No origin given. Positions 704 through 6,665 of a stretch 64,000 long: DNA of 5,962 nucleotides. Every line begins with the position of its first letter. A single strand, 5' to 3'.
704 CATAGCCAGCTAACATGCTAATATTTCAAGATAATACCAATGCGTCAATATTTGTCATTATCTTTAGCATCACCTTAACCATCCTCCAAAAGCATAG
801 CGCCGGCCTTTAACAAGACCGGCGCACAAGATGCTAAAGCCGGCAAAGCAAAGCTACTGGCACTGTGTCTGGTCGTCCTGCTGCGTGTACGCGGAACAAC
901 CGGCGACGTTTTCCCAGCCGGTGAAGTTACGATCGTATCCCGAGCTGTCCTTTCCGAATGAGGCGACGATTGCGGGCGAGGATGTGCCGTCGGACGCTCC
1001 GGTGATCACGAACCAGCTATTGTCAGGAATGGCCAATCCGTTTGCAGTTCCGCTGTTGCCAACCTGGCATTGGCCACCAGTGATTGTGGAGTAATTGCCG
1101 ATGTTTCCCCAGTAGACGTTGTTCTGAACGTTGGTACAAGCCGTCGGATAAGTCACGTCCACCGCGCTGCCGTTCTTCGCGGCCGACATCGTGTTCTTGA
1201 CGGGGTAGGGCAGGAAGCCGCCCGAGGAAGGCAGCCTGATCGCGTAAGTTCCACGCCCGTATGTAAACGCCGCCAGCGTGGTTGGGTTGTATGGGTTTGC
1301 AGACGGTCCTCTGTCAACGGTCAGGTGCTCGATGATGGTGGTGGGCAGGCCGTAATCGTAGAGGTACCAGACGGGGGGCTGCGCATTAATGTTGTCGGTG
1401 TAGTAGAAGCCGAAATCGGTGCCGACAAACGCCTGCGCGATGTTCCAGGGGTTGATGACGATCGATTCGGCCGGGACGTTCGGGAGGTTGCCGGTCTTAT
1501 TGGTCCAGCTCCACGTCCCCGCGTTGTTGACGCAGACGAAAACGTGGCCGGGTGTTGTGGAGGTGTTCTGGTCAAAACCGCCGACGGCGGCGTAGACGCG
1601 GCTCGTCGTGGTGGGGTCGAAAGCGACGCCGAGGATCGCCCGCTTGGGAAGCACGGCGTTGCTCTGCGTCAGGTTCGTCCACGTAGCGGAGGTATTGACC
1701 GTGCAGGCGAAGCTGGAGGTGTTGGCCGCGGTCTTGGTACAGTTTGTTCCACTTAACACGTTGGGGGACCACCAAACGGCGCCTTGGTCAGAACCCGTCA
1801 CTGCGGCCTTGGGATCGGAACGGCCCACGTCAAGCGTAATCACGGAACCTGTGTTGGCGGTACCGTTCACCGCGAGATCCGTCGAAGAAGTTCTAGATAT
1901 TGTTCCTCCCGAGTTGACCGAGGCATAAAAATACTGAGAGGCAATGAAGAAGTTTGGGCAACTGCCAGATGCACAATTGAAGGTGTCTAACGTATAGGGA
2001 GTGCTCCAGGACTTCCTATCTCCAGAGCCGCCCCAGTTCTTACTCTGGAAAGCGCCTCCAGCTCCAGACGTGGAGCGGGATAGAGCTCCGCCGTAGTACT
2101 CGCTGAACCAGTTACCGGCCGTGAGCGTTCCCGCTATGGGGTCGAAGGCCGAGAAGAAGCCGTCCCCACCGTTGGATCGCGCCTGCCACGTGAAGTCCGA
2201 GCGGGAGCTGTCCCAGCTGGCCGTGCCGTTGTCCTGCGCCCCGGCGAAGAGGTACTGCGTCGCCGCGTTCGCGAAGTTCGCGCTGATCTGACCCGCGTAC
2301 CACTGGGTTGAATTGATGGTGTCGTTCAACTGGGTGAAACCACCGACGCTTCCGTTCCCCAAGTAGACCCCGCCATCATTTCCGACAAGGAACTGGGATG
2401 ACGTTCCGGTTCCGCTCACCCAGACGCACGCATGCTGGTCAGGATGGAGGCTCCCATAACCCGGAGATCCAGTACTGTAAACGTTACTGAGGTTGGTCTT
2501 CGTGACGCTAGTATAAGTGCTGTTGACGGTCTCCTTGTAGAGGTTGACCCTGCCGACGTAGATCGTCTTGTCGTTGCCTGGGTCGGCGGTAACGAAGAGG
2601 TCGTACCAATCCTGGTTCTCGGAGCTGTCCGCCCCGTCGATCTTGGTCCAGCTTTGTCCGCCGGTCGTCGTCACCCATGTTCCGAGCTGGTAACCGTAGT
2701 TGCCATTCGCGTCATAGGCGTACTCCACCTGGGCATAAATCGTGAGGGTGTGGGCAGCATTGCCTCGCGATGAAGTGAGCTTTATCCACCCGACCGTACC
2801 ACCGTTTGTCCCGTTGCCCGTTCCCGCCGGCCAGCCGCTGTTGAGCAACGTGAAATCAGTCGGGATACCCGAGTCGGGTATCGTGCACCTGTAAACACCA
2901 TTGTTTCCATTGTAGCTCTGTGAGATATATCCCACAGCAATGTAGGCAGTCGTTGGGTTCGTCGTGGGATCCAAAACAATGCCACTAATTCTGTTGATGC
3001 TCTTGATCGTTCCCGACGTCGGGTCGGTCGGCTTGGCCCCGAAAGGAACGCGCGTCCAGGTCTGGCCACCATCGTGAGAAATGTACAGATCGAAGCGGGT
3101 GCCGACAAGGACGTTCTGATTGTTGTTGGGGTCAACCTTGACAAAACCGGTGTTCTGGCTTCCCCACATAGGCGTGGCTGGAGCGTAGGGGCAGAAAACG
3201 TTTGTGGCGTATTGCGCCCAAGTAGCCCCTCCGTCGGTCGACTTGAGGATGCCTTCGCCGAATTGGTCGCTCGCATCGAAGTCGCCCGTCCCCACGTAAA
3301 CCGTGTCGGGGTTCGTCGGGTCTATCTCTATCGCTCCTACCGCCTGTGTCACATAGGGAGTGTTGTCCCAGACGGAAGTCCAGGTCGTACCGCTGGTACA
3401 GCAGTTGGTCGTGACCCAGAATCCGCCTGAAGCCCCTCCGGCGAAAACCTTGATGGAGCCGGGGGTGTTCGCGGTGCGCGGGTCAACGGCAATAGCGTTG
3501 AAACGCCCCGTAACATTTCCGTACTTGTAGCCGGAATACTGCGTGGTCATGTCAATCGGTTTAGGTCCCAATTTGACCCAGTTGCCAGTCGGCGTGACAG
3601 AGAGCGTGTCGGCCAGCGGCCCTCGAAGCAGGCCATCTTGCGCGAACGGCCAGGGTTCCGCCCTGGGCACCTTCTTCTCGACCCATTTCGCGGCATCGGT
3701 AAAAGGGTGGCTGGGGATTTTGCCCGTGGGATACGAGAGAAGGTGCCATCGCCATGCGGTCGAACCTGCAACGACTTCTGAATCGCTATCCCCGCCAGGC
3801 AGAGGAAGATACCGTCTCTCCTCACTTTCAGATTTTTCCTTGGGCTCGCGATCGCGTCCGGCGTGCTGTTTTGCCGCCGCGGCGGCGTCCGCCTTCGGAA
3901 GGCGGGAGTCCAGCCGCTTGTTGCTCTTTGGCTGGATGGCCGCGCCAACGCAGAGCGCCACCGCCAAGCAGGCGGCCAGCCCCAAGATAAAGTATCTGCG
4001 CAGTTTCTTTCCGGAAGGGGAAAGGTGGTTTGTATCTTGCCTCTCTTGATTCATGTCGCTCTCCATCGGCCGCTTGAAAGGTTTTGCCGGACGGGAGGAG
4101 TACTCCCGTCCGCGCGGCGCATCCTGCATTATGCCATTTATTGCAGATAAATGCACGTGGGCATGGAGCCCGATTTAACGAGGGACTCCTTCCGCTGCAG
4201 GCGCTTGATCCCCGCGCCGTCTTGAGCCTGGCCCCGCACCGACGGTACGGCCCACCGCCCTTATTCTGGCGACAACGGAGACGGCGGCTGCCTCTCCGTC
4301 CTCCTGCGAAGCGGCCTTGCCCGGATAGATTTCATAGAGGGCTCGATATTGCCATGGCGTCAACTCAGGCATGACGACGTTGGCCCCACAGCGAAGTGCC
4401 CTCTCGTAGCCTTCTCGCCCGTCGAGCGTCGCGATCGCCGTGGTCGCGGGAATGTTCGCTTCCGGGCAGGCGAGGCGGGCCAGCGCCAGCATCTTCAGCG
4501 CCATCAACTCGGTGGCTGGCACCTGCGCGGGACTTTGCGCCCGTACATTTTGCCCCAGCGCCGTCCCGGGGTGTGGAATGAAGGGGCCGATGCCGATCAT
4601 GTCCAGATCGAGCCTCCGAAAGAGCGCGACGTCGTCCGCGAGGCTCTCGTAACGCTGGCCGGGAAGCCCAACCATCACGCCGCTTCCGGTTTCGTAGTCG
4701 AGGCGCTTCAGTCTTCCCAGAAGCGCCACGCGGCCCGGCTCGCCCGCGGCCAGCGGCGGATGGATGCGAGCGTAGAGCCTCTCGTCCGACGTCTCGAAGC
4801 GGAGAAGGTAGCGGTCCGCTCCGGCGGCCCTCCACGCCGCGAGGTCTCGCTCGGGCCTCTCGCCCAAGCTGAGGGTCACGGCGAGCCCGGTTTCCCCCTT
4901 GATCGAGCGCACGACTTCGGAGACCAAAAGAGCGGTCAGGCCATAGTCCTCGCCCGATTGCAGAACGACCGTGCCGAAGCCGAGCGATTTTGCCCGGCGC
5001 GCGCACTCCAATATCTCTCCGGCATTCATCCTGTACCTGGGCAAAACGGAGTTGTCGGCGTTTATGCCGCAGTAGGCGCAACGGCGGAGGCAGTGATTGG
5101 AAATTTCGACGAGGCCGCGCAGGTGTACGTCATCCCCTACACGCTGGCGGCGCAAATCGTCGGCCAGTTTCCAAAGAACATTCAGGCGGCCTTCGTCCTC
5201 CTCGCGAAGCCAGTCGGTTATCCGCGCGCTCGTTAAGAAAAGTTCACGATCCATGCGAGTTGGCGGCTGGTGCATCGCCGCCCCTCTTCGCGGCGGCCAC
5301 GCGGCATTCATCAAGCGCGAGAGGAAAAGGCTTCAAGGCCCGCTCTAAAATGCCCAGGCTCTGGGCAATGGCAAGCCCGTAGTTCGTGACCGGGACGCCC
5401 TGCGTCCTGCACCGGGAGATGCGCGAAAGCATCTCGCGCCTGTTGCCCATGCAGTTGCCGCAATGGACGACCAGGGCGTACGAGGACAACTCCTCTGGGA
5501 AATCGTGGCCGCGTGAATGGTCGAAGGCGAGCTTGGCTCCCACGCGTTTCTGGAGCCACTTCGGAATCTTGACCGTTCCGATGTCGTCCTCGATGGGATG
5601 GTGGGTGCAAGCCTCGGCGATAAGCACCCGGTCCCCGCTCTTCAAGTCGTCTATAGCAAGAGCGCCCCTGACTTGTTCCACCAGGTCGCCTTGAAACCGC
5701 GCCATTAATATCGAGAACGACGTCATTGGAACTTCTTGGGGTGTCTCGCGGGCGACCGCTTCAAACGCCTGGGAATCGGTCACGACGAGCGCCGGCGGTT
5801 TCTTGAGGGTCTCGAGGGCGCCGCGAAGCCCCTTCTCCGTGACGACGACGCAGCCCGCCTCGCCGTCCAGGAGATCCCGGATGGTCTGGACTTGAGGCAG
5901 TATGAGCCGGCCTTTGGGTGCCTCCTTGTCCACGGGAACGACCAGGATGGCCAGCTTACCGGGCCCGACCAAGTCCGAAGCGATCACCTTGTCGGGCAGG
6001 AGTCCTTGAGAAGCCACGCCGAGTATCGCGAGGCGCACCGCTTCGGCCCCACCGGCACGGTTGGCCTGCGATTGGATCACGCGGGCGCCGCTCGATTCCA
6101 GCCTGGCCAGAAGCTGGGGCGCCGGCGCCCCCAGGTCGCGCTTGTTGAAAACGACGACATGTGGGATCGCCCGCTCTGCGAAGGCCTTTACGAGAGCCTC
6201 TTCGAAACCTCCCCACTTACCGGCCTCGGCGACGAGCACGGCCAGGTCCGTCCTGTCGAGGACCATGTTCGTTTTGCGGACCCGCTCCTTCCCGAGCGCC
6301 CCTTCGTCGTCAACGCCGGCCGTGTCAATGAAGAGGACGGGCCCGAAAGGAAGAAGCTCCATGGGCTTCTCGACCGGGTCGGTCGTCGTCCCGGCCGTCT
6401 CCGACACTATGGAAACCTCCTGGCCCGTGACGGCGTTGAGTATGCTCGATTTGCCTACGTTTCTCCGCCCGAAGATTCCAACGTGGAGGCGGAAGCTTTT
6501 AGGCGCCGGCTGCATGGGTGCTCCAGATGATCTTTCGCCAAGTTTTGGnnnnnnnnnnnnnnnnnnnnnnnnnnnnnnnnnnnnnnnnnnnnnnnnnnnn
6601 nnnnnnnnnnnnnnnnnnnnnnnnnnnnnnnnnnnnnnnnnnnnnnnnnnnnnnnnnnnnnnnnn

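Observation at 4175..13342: Self-contained [FeFe]-hydrogenase module with an orphan receiver first and a GAF histidine kinase between hydA and hydG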

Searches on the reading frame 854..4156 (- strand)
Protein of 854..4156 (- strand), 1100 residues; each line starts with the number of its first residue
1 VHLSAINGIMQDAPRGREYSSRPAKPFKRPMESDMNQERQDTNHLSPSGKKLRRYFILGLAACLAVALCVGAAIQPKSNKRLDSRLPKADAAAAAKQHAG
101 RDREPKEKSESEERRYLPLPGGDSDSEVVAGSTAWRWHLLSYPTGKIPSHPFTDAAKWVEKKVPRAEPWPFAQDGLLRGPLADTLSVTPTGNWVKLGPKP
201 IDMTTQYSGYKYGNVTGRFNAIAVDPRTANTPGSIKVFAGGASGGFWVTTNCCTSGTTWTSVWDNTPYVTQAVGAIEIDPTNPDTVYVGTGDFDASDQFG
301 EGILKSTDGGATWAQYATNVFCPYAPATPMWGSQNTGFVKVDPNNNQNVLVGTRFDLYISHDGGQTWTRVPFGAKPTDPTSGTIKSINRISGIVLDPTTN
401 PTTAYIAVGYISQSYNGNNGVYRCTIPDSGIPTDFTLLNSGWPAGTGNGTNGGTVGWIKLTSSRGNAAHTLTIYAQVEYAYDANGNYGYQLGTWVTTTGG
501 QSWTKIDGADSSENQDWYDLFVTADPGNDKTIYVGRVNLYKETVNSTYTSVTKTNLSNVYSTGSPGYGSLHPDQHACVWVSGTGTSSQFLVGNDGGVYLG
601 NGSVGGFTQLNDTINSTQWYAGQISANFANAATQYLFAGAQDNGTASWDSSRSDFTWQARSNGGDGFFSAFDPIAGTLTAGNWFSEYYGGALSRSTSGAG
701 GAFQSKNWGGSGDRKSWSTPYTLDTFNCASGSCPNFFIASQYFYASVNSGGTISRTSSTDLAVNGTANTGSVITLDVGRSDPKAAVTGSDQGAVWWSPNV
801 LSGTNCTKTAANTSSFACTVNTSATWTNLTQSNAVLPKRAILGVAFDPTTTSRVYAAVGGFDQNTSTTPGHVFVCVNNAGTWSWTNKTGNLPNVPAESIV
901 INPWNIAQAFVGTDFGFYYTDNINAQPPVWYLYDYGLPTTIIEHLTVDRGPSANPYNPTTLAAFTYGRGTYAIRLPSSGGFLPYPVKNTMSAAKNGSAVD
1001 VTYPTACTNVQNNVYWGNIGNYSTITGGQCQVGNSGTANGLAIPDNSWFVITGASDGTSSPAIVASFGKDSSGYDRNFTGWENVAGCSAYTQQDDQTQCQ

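Call 3: search_protein_families(library=pfam, proteins=[window:854-4156:-])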
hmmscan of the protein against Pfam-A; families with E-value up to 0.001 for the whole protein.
window:854-4156:- (1100 aa): 0 families

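Call 5: search_protein_families(library=ncbifam, proteins=[window:854-4156:-])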
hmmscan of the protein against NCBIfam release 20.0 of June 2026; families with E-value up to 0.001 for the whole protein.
window:854-4156:- (1100 aa): 1 family
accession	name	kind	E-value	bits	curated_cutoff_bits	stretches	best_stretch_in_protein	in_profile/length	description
NF045728.1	glycosyl_F510_1955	equivalog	2.9e-08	33.3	175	0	255-320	123-177/246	F510_1955 family glycosylhydrolase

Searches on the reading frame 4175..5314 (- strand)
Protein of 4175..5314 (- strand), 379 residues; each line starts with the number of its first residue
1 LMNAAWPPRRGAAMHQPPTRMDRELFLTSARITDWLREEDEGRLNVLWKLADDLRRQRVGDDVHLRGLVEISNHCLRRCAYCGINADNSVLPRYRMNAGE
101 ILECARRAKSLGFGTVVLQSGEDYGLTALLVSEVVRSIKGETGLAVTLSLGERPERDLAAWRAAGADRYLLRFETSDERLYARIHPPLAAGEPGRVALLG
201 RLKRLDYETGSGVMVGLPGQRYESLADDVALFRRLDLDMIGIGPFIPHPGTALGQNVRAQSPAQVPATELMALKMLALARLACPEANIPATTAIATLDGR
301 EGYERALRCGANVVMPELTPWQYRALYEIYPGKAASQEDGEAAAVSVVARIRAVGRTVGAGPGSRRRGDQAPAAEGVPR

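Call 3: search_protein_families(library=pfam, proteins=[window:4175-5314:-])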
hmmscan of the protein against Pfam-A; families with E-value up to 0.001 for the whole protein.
window:4175-5314:- (379 aa): 1 family
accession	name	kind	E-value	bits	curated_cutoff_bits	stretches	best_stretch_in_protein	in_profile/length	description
PF04055.27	Radical_SAM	-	2.6e-12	47.7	29.5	1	69-229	1-163/166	Radical SAM superfamily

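Call 5: search_protein_families(library=ncbifam, proteins=[window:4175-5314:-])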
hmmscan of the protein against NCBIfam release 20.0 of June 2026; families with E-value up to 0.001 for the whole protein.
window:4175-5314:- (379 aa): 17 families
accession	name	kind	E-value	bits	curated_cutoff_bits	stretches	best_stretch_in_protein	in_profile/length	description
TIGR03956.1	rSAM_HydE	equivalog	2.4e-85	286.8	254.6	1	21-359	5-334/340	[FeFe] hydrogenase H-cluster radical SAM maturase HydE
TIGR03910.1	pyrrolys_PylB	equivalog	2.9e-33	115.2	348.2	1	30-320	21-302/347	methylornithine synthase PylB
TIGR00433.2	bioB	equivalog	3.5e-19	69.2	225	1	38-315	13-282/307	biotin synthase BioB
TIGR03551.1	F420_cofH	equivalog_domain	7.9e-15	54.5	374.1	1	42-141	14-115/345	5-amino-6-(D-ribitylamino)uracil--L-tyrosine 4-hydroxyphenyl transferase CofH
TIGR03957.1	rSAM_HmdB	equivalog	2.4e-14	53.3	320.9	1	36-315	10-282/317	5,10-methenyltetrahydromethanopterin hydrogenase cofactor biosynthesis protein HmdB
TIGR02351.2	thiH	equivalog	1.6e-11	43.9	380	1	36-186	44-193/364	2-iminoacetate synthase ThiH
NF005609.0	PRK07360.1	equivalog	4.3e-11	42.2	426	1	31-140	25-137/374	7,8-didemethyl-8-hydroxy-5-deazariboflavin synthase subunit CofH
TIGR00423.1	TIGR00423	subfamily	1.7e-10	40.7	260.25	1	70-142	10-82/310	CofH family radical SAM protein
NF006687.0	PRK09234.1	equivalog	3.3e-09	35.4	1018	1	37-140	501-606/849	bifunctional FO biosynthesis protein CofGH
TIGR03955.1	rSAM_HydG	equivalog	7e-08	31.3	312.15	1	36-223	56-251/470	[FeFe] hydrogenase H-cluster radical SAM maturase HydG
TIGR03700.1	mena_SCO4494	equivalog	7.8e-08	31.6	434.55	1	43-140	24-123/351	aminofutalosine synthase MqnE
TIGR03699.1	menaquin_MqnC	equivalog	4.8e-07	28.9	428.1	1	42-141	15-117/342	cyclic dehypoxanthinyl futalosine synthase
NF053743.1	LipS2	equivalog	0.0001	21.9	270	1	72-186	30-147/292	LipS2 family lipoyl synthase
NF001199.0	PRK00164.2-1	equivalog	0.00022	20.4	231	1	69-184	16-129/308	GTP 3',8-cyclase MoaA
NF004019.1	PRK05481.1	subfamily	0.00029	20.2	203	1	73-246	55-228/286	lipoyl synthase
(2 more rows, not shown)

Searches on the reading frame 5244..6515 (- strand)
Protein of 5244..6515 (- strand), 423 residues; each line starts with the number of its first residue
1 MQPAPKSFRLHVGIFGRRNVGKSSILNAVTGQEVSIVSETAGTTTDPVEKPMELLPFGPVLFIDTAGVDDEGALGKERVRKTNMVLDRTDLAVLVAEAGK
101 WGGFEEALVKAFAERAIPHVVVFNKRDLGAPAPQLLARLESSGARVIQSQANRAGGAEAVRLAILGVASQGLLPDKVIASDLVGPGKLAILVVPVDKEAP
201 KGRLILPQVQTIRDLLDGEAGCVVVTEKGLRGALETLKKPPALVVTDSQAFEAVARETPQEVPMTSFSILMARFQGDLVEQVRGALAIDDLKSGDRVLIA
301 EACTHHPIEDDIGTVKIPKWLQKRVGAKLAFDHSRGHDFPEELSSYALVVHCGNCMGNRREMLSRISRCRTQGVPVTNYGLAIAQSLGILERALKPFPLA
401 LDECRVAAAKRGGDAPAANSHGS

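Call 3: search_protein_families(library=pfam, proteins=[window:5244-6515:-])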
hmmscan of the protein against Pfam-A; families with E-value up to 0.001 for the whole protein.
window:5244-6515:- (423 aa): 5 families
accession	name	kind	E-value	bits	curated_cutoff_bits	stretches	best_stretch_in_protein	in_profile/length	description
PF18133.7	HydF_tetramer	-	4.6e-47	159.1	22.6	1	282-396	4-118/118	Hydrogen maturase F tetramerization domain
PF18128.7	HydF_dimer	-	1.4e-36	124.9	23.4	1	178-276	1-99/99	Hydrogen maturase F dimerization domain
PF01926.29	MMR_HSR1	-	1.5e-19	70.6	21.9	1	11-125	1-113/113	50S ribosome-binding GTPase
PF02421.24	FeoB_N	-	3.1e-05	24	27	1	11-128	2-117/156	Ferrous iron transport protein B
PF03193.22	RsgA_GTPase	-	0.00042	20.6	30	0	105-161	43-101/174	RsgA GTPase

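Call 5: search_protein_families(library=ncbifam, proteins=[window:5244-6515:-])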
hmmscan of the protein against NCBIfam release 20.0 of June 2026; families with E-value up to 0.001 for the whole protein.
window:5244-6515:- (423 aa): 15 families
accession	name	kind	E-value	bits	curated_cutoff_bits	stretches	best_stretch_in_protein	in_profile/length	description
TIGR03918.1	GTP_HydF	equivalog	1.5e-160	534.4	325.55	1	4-394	2-392/392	[FeFe] hydrogenase H-cluster maturation GTPase HydF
TIGR03594.1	GTPase_EngA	equivalog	2.4e-21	76.3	306.7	1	9-129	175-299/432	ribosome biogenesis GTPase Der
NF003661.0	PRK05291.1-3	equivalog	6.6e-18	65.3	380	1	10-132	217-335/448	tRNA uridine-5-carboxymethylaminomethyl(34) synthesis GTPase MnmE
TIGR00450.1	mnmE_trmE_thdF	equivalog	9.2e-18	64.5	252.6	1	11-132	211-330/446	tRNA uridine-5-carboxymethylaminomethyl(34) synthesis GTPase MnmE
NF000908.1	PRK00089.1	equivalog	2.2e-17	63.3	237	1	12-143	6-137/291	GTPase Era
TIGR00231.1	small_GTP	domain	9.4e-17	61.3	42.5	1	11-154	5-152/164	GTP-binding protein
NF002828.0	PRK03003.1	equivalog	2.3e-14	52.9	631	1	12-128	216-336/477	ribosome biogenesis GTPase Der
NF007071.0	PRK09518.1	equivalog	2.9e-14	52.5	953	1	11-128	446-567/706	bifunctional cytidylate kinase/GTPase Der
TIGR00436.1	era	equivalog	6.1e-13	48.7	116.25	1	11-134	2-125/270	GTPase Era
TIGR03598.1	GTPase_YsxC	equivalog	1.5e-06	28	124.45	1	5-45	14-55/186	ribosome biogenesis GTP-binding protein YihA/YsxC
TIGR00437.1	feoB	equivalog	4.5e-05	22.4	315.65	1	16-128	1-111/594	ferrous iron transport protein B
NF007171.0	PRK09602.1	subfamily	0.00022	20.2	387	0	10-47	3-39/397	YchF-related putative GTPase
TIGR03156.1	GTP_HflX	equivalog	0.00025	20.1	216.75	0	10-130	190-315/351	GTPase HflX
NF003255.0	PRK04213.1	equivalog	0.00029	20.2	164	1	10-52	10-51/204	GTP-binding protein EngB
TIGR03596.1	GTPase_YlqF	equivalog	0.00032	20.2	208.2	0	10-45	119-154/276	ribosome biogenesis GTPase YlqF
